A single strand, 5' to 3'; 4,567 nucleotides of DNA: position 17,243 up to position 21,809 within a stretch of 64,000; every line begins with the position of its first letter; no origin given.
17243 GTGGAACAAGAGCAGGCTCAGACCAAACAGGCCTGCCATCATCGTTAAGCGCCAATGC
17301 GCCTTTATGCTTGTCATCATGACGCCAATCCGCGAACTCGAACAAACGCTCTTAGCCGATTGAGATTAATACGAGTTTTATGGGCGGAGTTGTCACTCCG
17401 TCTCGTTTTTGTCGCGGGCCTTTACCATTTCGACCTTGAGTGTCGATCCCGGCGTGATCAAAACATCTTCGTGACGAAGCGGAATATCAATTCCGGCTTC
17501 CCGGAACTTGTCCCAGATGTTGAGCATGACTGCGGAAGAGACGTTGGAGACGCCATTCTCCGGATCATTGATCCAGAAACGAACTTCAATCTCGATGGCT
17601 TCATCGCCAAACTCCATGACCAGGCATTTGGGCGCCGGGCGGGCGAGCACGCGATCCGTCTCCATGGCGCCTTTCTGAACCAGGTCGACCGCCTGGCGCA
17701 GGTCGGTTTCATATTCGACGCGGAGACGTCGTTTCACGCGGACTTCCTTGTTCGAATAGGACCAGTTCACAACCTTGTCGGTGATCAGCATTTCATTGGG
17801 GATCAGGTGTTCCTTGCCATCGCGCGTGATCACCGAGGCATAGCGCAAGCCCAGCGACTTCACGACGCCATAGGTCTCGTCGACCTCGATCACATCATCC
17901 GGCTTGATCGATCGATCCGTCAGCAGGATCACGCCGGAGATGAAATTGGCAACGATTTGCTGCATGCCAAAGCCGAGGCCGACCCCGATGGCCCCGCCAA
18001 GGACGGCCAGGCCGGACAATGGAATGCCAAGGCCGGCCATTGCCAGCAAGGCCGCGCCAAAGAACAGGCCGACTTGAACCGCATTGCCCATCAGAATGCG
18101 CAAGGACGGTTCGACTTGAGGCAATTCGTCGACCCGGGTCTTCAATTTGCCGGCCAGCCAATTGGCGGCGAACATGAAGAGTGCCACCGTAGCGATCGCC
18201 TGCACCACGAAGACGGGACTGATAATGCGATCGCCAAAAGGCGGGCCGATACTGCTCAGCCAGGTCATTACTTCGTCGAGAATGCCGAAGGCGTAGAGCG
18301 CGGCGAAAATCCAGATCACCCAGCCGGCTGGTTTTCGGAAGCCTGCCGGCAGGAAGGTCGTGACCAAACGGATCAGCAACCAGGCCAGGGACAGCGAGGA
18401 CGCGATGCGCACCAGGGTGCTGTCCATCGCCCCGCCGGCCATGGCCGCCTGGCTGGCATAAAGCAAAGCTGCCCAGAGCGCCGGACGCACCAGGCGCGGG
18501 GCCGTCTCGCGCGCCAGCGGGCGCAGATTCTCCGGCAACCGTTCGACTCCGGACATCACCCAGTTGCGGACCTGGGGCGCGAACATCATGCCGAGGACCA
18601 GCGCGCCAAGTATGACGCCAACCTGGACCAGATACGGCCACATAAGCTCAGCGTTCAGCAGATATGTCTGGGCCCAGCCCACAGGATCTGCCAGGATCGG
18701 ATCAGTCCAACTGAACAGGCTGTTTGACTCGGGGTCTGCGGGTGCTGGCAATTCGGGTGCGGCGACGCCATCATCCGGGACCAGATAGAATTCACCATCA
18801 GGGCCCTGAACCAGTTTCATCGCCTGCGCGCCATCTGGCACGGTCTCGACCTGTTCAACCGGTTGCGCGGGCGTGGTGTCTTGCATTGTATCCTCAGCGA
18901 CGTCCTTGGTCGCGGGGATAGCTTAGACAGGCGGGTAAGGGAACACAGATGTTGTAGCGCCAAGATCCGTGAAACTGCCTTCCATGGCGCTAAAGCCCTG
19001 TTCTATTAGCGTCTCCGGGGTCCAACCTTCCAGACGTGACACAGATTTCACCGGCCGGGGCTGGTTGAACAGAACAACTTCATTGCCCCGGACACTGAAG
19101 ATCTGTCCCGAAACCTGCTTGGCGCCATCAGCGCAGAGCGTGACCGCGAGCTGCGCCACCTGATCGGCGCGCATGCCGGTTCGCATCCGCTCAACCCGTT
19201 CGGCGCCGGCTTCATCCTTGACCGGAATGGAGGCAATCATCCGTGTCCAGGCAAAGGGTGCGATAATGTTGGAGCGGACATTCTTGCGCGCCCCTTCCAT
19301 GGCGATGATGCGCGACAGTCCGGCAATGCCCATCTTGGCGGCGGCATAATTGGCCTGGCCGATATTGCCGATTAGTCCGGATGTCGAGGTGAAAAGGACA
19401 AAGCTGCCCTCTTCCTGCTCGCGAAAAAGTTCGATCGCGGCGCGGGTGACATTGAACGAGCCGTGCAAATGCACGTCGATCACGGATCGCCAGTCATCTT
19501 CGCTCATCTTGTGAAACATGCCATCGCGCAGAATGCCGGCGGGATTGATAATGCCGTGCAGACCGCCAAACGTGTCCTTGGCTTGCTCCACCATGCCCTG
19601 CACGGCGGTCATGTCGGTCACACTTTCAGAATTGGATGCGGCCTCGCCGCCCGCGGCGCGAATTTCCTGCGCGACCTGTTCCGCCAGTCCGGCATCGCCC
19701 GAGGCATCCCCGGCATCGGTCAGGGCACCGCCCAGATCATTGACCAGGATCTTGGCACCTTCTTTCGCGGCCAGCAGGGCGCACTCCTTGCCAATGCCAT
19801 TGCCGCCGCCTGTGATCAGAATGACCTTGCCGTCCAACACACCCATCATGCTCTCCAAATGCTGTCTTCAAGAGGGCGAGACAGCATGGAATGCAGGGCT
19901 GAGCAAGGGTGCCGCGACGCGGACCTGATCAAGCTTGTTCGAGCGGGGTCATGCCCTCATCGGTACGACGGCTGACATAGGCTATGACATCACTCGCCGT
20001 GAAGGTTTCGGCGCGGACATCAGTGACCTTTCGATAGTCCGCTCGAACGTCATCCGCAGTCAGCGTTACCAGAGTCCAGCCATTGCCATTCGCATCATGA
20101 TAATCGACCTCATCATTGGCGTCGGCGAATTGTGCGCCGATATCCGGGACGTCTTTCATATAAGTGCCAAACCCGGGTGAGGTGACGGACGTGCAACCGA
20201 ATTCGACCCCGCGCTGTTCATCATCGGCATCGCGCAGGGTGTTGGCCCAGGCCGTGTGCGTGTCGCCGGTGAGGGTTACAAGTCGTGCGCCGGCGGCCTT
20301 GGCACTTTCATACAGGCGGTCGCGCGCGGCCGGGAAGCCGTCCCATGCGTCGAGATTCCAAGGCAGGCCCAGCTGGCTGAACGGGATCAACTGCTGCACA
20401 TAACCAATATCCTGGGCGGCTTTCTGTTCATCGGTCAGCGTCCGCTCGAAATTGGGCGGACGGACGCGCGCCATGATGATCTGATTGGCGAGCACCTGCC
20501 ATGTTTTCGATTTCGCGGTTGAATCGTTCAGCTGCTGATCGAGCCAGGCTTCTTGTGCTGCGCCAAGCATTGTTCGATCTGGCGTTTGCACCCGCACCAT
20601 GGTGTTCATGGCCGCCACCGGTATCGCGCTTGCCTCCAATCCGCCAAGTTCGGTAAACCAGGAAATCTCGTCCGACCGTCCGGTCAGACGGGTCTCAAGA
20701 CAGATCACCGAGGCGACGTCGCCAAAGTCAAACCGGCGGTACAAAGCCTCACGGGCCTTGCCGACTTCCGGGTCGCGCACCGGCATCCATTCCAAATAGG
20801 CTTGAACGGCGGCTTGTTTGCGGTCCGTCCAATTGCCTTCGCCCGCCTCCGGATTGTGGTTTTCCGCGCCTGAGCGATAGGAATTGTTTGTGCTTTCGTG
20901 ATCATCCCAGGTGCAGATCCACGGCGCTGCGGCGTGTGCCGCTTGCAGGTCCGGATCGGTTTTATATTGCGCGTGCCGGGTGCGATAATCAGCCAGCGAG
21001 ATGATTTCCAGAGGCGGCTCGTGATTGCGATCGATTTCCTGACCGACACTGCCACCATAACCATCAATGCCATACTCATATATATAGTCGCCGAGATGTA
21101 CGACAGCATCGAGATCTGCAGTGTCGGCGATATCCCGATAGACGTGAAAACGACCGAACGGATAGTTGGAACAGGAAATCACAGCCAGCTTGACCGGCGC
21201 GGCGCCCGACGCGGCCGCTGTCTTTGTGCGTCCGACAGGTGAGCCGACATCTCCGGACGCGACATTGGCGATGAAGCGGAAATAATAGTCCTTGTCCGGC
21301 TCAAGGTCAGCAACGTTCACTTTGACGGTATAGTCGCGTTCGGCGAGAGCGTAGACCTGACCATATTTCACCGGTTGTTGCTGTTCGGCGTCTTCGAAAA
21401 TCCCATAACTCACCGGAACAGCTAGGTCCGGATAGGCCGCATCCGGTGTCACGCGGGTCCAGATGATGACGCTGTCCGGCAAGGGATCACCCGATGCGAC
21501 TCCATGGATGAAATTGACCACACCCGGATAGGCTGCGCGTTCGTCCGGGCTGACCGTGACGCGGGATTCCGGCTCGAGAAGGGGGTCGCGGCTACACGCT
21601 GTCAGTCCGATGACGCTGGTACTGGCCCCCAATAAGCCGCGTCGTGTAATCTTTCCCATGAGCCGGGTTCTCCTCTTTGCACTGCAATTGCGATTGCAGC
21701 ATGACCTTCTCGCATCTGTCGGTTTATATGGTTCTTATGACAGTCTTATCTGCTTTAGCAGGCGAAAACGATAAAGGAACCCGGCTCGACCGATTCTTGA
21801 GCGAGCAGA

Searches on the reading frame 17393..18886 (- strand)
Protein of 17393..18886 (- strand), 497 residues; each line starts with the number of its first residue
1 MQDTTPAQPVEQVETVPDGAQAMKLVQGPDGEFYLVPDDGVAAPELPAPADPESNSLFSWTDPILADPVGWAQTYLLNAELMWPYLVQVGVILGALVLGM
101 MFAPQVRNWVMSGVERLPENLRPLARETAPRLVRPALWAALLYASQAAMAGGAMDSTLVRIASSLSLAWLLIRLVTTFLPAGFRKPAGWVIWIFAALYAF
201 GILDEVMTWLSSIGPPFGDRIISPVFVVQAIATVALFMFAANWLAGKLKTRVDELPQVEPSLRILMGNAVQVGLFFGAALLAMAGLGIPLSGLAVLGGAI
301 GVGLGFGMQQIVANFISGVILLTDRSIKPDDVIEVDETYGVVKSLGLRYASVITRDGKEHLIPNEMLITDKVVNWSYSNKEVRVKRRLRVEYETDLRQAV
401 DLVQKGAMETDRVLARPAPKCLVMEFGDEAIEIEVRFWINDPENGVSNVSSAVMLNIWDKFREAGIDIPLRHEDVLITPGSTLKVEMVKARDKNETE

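Call 51: search_protein_families(library=pfam, proteins=[window:17393-18886:-], max_evalue=0.001)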
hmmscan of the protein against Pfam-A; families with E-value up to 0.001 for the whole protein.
window:17393-18886:- (497 aa): 2 families
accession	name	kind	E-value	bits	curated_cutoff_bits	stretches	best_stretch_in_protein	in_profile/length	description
PF00924.24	MS_channel_2nd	-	2.5e-18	66.4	20.2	1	311-376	2-67/68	Mechanosensitive ion channel, beta-domain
PF21082.3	MS_channel_3rd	-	2.8e-14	53.7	21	1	385-468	2-88/88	Mechanosensitive ion channel MscS, C-terminal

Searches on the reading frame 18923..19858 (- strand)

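Call 51: search_protein_families(library=pfam, proteins=[window:18923-19858:-], max_evalue=0.001)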
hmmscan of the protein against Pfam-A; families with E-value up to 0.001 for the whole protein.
window:18923-19858:- (311 aa): 3 families
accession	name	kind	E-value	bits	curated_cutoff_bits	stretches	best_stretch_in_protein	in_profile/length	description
PF00106.31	adh_short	-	2.7e-39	135.1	26.6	1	11-201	1-179/195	short chain dehydrogenase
PF13561.12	adh_short_C2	-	3.2e-38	132.1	27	1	20-256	6-231/236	Enoyl-(Acyl carrier protein) reductase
PF08659.16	KR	-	8.9e-25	88.1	22.6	1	13-183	3-161/180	KR domain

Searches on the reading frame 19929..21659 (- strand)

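Call 6: search_protein_families(library=pfam, proteins=[window:19929-21659:-], max_evalue=0.01)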
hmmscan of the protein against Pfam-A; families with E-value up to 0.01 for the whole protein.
window:19929-21659:- (576 aa): 2 families
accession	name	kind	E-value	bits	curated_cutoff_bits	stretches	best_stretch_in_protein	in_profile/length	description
PF09423.15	PhoD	-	3.8e-107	358.8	27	1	158-542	1-343/343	PhoD-like phosphatase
PF16655.11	PhoD_N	-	6.1e-27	94.4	30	1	52-147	1-90/90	PhoD-like phosphatase, N-terminal domain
